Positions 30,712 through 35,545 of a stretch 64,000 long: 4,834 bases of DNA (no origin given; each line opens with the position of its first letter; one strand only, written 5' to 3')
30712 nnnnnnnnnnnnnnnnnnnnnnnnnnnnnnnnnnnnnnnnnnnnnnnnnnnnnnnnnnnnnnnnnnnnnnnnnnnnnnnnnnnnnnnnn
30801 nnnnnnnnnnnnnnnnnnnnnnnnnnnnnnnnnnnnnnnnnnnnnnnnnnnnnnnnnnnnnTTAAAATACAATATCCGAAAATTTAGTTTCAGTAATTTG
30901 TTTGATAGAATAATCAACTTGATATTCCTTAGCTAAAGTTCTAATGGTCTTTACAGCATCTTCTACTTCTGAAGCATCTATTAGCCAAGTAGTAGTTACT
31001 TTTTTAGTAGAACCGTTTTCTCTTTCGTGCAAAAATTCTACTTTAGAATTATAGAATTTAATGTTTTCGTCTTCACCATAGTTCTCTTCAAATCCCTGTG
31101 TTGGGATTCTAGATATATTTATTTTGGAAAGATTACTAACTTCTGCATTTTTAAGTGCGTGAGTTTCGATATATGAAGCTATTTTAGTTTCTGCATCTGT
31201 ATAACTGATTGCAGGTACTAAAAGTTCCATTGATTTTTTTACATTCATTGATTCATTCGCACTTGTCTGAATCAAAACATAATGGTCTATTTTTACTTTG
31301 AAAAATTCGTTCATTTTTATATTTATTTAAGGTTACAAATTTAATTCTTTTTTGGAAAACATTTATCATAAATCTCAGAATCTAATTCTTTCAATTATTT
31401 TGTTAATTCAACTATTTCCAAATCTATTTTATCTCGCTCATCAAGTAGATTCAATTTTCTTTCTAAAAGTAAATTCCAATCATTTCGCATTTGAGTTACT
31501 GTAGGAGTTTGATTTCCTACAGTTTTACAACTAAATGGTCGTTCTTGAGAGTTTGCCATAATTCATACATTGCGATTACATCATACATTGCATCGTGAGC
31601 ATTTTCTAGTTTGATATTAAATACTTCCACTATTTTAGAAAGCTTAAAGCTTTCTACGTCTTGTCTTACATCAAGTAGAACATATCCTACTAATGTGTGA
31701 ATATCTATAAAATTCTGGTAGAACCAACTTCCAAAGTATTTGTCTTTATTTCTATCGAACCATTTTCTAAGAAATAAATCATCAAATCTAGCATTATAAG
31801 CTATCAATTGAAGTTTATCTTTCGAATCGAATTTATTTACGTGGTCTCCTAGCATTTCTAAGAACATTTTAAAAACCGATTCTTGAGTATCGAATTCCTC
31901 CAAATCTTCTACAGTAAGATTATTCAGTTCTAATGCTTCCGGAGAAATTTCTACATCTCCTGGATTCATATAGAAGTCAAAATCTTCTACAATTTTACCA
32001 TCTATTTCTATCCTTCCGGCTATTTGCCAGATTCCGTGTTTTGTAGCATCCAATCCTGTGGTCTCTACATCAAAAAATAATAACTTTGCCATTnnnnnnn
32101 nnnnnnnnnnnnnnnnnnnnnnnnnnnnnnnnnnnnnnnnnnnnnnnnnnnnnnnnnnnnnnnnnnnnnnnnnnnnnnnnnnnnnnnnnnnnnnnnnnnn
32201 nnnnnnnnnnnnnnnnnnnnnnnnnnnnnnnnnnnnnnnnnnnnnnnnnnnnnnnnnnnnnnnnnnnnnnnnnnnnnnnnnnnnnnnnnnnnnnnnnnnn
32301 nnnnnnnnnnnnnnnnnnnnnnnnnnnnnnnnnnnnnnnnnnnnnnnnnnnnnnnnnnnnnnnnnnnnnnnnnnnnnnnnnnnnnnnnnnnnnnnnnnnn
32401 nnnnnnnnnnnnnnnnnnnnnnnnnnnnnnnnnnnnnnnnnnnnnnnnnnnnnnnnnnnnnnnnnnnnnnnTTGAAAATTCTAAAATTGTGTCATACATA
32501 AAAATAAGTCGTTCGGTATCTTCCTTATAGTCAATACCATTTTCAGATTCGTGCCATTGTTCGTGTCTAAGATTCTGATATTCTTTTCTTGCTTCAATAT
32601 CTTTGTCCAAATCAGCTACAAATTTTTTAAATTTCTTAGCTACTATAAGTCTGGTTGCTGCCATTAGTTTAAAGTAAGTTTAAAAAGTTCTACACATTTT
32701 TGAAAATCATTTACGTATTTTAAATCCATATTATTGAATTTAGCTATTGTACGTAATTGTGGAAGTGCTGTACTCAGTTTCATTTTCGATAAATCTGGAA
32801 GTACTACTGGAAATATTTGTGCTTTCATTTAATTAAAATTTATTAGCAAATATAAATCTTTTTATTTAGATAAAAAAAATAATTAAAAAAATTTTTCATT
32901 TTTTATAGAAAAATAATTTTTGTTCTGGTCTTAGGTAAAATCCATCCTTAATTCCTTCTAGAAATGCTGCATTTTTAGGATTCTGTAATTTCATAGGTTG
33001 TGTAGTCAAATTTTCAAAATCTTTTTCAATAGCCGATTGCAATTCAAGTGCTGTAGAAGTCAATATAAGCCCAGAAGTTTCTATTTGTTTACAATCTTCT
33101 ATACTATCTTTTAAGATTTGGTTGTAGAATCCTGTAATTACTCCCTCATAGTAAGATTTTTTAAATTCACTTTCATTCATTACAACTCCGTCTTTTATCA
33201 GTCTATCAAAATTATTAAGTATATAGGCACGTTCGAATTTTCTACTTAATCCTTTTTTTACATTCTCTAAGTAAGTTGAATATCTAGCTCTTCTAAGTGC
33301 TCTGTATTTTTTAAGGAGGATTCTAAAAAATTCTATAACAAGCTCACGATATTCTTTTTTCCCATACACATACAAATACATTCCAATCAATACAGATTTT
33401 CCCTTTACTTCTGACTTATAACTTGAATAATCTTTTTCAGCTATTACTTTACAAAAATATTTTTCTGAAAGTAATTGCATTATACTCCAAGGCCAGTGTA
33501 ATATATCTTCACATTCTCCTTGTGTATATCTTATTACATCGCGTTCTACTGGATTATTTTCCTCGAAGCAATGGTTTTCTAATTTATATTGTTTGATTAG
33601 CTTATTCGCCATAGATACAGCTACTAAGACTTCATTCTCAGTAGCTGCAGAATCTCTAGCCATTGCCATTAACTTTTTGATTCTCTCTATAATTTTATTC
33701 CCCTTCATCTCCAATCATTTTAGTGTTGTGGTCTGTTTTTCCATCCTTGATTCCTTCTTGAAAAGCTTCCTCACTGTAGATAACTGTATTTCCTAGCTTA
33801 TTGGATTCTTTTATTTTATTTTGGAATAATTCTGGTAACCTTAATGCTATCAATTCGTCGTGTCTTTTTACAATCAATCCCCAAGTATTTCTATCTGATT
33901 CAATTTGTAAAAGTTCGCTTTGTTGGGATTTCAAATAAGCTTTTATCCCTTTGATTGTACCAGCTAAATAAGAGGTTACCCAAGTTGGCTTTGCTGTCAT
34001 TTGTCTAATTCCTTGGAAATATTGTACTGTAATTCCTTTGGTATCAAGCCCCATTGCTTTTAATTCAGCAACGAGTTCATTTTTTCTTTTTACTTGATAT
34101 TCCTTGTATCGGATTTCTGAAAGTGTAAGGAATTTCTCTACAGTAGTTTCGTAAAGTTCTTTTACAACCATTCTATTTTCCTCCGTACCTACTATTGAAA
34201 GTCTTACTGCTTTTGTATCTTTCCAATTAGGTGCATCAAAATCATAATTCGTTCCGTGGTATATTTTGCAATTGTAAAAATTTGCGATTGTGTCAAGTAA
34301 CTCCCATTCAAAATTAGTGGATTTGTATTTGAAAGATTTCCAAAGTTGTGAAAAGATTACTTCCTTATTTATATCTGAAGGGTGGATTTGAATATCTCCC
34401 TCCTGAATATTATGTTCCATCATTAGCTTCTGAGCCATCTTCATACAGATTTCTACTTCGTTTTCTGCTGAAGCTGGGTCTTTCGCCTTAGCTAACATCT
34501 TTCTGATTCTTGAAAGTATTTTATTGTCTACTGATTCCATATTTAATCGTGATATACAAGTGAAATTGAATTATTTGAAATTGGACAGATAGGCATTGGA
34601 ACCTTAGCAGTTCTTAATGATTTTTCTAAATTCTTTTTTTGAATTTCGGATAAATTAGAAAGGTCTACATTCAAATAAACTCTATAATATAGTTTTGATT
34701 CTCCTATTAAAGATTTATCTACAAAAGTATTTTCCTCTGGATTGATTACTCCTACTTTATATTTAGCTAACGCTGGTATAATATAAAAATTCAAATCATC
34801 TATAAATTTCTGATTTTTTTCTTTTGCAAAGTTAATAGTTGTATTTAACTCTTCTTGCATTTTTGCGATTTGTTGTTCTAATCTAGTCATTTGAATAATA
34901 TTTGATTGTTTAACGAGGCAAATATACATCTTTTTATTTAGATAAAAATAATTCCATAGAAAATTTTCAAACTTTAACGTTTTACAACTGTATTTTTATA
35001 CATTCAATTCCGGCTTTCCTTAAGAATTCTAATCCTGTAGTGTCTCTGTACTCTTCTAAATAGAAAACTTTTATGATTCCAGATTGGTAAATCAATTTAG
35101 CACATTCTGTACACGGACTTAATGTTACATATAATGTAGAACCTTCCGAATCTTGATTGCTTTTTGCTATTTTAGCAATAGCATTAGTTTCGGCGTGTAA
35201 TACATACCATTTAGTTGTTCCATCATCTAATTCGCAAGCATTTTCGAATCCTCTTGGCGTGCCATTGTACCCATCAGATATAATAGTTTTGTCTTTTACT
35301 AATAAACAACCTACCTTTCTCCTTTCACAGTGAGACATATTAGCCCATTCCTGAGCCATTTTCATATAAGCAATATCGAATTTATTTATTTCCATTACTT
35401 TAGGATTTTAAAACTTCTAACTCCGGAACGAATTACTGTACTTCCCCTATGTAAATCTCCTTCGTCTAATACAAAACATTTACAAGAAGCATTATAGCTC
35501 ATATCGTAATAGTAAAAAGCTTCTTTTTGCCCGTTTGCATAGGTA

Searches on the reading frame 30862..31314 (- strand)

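Call 58: search_protein_families(library=pfam, proteins=[window:30862-31314:-], max_evalue=0.01)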
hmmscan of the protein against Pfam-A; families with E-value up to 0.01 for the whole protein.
window:30862-31314:- (150 aa): 1 family
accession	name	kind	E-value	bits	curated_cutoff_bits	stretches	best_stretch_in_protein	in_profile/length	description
PF14902.11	DUF4494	-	1.4e-18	67.5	27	1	17-149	10-137/139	Domain of unknown function (DUF4494)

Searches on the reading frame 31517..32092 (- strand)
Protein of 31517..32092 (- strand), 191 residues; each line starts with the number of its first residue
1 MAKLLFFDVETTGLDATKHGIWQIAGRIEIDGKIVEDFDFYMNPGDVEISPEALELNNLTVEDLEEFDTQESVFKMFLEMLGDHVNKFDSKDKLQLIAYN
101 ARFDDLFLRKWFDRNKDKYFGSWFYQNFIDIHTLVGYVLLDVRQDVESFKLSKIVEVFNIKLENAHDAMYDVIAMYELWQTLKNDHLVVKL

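Call 58: search_protein_families(library=pfam, proteins=[window:31517-32092:-], max_evalue=0.01)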
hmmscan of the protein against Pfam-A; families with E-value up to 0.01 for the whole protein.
window:31517-32092:- (191 aa): 3 families
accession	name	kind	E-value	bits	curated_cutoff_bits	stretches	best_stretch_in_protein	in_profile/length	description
PF00929.31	RNase_T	-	2.1e-18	67.9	24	1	5-178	1-163/164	Exonuclease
PF13482.12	RNase_H_2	-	2e-07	31.6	22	1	81-188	51-143/165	RNase_H superfamily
PF16473.11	Rv2179c-like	-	5.3e-07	29.9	27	1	71-181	77-175/177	3'-5' exoribonuclease Rv2179c-like domain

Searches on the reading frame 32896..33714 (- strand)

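Call 10: search_protein_families(library=pfam, proteins=[window:32896-33714:-], max_evalue=0.01)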
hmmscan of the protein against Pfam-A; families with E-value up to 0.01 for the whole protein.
window:32896-33714:- (272 aa): 1 family
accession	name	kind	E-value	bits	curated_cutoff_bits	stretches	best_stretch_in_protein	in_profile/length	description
PF10979.13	DUF2786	-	1.9e-09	37.8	23.9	1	7-46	1-39/40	Protein of unknown function (DUF2786)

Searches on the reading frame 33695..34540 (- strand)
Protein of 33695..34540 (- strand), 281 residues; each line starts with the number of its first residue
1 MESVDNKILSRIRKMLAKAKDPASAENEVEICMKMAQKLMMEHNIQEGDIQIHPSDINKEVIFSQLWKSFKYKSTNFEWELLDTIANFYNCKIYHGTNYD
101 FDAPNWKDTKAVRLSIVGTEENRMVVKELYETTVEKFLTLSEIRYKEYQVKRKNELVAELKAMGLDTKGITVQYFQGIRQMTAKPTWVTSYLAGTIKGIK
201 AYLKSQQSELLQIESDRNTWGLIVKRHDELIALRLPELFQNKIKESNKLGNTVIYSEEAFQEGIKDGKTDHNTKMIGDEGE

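Call 10: search_protein_families(library=pfam, proteins=[window:33695-34540:-], max_evalue=0.01)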
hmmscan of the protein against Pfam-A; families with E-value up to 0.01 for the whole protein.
window:33695-34540:- (281 aa): 2 families
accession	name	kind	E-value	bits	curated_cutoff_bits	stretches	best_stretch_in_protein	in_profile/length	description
PF10979.13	DUF2786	-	1.5e-08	34.9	23.9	1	7-46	1-39/40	Protein of unknown function (DUF2786)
PF23771.1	DUF7168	-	0.0012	18.9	25.5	1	73-207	16-112/140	Domain of unknown function (DUF7168)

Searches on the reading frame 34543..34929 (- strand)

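Call 58: search_protein_families(library=pfam, proteins=[window:34543-34929:-], max_evalue=0.01)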
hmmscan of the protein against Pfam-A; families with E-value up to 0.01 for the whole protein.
window:34543-34929:- (128 aa): 1 family
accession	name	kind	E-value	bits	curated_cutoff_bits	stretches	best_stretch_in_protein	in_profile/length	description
PF04977.20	DivIC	-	0.0056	16.9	28.9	1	3-70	8-76/80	Septum formation initiator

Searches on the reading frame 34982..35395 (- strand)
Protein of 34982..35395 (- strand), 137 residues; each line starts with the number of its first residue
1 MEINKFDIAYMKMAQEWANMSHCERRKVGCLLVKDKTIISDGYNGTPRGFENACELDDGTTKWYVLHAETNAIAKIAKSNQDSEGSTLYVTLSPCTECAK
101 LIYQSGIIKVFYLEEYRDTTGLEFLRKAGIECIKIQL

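Call 10: search_protein_families(library=pfam, proteins=[window:34982-35395:-], max_evalue=0.01)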
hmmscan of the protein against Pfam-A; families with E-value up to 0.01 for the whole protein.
window:34982-35395:- (137 aa): 10 families
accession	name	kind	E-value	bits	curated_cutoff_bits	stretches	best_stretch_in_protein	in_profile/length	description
PF00383.29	dCMP_cyt_deam_1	-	2.1e-26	92.2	25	1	7-113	4-101/102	Cytidine and deoxycytidylate deaminase zinc-binding region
PF14437.12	MafB19-deam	-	5e-18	65.8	27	1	8-118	5-105/142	MafB19-like deaminase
PF14439.12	Bd3614-deam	-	3.4e-07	30.7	38.5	1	64-115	33-91/113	Bd3614-like deaminase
PF18750.7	SNAD4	-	5.8e-06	26.8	27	1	65-103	31-72/130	Secreted Novel AID/APOBEC-like Deaminase 4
PF08210.17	APOBEC_N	-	2.2e-05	25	25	1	65-104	45-87/170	APOBEC-like N-terminal domain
PF18778.7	NAD1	-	0.00012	22.6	27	1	54-104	50-92/175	Novel AID APOBEC clade 1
PF18772.7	APOBEC2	-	0.00058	20.4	26.8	1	63-102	50-89/175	APOBEC2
PF18771.7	APOBEC3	-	0.00092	19.8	27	1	66-101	31-69/137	APOBEC3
PF18774.7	APOBEC4_like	-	0.0015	18.9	26.7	1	65-103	34-73/131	APOBEC4-like -AID/APOBEC-deaminase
PF14440.12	XOO_2897-deam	-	0.0057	17.2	27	1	65-116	28-84/101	Xanthomonas XOO_2897-like deaminase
